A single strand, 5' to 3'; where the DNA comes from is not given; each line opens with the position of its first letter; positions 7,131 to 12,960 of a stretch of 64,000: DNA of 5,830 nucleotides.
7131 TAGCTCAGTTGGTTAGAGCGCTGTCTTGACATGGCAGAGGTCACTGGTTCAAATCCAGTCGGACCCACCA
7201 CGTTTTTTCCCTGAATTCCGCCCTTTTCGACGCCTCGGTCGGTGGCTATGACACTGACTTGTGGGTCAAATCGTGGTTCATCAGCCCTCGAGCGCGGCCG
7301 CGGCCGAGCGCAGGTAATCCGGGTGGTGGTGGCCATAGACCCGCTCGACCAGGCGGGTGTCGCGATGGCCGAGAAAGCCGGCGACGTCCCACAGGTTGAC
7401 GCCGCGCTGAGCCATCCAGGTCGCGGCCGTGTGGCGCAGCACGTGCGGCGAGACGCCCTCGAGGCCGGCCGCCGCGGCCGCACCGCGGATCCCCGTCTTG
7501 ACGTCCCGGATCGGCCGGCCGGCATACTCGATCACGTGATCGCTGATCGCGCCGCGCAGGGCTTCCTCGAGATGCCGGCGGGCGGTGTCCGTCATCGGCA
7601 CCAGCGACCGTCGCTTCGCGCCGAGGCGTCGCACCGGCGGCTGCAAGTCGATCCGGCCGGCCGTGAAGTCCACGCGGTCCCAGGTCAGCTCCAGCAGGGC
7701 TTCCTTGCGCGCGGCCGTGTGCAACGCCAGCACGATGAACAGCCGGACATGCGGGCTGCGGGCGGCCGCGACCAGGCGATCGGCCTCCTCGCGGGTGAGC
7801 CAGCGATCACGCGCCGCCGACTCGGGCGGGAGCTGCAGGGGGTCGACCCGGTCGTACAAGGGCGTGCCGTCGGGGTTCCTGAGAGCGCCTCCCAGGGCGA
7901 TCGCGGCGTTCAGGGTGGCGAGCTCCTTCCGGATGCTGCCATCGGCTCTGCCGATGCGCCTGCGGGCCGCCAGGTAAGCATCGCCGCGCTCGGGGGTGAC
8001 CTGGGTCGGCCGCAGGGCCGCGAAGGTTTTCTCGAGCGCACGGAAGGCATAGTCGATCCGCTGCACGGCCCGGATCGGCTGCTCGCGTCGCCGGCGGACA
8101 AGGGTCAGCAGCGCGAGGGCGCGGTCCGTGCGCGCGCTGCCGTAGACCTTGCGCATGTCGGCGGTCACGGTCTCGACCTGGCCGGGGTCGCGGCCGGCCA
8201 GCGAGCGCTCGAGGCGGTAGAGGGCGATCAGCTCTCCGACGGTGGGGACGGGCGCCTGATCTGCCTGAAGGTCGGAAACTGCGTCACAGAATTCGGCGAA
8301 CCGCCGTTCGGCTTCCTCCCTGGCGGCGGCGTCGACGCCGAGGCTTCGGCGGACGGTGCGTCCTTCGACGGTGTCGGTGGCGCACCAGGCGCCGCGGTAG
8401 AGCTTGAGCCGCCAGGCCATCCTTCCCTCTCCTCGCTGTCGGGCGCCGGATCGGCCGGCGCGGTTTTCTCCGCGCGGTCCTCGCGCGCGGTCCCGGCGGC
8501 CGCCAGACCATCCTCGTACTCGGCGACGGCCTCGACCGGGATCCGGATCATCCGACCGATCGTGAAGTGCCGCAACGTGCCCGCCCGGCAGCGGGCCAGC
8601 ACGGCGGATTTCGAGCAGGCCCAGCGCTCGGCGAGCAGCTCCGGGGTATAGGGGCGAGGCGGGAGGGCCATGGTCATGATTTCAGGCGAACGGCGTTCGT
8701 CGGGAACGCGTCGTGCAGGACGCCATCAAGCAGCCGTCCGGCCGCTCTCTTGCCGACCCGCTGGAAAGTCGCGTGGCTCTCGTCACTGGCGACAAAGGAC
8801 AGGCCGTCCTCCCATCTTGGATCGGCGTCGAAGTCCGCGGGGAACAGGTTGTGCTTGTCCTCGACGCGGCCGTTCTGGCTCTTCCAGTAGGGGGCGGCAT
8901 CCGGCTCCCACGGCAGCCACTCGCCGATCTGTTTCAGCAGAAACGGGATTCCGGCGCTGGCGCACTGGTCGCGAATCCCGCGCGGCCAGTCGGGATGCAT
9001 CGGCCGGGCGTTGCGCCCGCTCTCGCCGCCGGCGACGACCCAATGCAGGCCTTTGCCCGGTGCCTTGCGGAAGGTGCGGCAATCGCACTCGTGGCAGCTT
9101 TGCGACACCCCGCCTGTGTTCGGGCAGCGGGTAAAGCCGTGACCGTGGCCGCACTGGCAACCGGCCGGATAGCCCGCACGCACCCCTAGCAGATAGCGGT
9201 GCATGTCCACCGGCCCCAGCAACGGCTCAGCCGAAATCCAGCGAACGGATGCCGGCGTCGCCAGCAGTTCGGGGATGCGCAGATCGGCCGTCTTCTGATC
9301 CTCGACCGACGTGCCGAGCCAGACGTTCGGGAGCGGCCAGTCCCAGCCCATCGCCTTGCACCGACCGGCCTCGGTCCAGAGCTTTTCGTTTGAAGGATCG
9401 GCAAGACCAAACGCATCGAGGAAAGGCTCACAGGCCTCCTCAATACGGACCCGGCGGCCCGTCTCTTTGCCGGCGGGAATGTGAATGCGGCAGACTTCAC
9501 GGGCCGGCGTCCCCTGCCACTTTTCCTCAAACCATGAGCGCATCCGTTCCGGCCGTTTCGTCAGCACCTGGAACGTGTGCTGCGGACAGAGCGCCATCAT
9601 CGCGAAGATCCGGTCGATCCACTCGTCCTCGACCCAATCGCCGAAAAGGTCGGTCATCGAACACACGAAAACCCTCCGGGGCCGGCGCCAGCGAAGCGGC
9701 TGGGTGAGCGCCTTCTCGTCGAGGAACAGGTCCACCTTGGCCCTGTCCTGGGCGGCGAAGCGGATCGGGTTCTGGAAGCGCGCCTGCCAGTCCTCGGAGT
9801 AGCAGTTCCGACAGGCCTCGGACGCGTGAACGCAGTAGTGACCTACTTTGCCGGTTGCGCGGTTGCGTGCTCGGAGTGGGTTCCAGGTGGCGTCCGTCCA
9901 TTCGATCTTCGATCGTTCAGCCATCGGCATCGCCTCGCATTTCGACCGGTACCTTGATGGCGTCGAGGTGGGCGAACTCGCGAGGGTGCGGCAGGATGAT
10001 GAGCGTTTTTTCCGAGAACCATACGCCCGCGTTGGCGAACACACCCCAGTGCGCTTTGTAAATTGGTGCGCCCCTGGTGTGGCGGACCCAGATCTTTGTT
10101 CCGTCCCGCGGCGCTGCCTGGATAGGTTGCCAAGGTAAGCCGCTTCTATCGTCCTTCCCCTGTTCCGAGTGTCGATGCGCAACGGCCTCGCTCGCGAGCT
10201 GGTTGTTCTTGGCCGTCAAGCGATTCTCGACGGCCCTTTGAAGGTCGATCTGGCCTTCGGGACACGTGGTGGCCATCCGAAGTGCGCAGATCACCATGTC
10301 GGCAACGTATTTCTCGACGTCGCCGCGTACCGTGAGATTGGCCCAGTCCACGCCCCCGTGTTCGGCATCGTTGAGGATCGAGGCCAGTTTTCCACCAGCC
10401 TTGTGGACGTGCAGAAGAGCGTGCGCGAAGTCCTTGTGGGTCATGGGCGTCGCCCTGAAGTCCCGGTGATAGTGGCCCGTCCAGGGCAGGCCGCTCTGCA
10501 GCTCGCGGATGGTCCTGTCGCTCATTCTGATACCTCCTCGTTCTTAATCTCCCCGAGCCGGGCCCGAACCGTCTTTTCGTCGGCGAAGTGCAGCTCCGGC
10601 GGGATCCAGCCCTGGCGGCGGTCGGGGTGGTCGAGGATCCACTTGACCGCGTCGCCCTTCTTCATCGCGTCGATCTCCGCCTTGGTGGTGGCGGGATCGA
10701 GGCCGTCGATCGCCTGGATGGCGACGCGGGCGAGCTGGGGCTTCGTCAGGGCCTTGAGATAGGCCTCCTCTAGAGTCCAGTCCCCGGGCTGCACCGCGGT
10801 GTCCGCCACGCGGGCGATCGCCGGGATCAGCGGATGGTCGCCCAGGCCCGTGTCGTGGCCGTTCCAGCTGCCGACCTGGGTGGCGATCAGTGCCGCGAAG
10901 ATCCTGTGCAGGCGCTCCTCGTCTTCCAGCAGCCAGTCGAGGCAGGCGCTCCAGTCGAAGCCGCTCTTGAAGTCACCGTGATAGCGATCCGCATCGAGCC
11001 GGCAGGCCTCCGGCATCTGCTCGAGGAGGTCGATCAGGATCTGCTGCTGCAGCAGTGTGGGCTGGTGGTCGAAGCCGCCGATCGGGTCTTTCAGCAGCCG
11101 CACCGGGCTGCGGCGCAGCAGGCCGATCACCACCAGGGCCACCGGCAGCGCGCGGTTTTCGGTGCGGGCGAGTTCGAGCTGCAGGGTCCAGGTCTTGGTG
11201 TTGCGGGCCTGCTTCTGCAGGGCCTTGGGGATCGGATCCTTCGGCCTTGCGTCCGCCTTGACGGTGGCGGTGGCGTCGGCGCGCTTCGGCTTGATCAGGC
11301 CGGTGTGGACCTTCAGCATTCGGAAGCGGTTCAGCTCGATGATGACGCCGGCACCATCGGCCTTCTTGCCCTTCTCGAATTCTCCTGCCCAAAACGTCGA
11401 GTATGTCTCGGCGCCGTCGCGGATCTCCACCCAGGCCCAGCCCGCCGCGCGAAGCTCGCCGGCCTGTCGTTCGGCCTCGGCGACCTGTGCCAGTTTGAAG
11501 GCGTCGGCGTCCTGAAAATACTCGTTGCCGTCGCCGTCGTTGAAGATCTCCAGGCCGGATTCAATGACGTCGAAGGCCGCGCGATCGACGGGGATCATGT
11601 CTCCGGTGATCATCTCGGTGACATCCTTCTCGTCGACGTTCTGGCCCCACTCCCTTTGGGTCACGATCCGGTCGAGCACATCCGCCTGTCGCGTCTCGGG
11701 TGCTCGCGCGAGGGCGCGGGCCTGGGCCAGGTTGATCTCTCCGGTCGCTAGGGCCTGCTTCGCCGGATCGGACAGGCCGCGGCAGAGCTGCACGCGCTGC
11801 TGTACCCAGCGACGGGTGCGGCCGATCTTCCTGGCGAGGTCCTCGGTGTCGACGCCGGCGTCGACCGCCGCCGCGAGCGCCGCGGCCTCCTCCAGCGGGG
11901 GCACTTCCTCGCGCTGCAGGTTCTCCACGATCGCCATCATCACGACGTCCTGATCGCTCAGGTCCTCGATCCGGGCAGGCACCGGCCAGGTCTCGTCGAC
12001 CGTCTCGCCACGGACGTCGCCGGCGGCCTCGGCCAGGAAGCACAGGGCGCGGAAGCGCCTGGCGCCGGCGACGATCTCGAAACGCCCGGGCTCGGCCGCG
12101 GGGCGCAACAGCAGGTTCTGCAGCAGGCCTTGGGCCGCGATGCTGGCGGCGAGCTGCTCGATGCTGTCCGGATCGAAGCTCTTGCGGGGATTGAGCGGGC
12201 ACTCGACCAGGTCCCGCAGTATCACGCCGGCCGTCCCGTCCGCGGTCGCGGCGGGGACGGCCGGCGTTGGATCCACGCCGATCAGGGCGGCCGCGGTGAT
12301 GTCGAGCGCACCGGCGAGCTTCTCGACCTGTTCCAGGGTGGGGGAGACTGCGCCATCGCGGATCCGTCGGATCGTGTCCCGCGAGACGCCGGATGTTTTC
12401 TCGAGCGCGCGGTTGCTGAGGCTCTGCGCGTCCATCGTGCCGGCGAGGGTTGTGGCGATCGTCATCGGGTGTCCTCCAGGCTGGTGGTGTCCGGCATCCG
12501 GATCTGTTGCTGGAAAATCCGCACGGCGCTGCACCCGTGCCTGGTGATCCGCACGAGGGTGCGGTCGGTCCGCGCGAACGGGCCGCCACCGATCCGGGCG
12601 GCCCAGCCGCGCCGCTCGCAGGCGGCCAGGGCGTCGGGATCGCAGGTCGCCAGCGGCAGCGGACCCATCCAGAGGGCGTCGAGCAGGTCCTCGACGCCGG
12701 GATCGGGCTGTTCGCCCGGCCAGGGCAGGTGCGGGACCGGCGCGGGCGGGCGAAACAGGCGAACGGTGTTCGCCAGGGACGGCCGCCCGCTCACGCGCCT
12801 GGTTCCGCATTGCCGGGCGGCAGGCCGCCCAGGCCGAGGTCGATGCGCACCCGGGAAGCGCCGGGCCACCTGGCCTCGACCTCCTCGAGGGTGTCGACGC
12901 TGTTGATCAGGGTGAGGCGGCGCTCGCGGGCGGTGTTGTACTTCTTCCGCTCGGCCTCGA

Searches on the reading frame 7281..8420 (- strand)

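Call 100: search_protein_families(library=pfam, proteins=[window:7281-8420:-], max_evalue=0.001)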
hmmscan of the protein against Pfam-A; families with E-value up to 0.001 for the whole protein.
window:7281-8420:- (379 aa): 1 family
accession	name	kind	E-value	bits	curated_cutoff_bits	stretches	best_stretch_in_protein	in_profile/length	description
PF00589.27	Phage_integrase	-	2.9e-22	79.7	27.1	1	206-366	1-169/172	Phage integrase family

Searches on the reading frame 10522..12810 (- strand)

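Call 100: search_protein_families(library=pfam, proteins=[window:10522-12810:-], max_evalue=0.001)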
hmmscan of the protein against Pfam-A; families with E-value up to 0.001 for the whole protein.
window:10522-12810:- (762 aa): 3 families
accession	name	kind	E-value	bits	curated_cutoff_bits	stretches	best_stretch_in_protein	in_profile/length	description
PF02195.25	ParB_N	-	5.9e-16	58.7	26.3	1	199-299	9-95/95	ParB N-terminal domain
PF17762.8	HTH_ParB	-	1.8e-10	41.3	22.6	1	302-385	2-86/102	ParB HTH domain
PF01381.28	HTH_3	-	1.2e-05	25.7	23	1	128-173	7-52/55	Helix-turn-helix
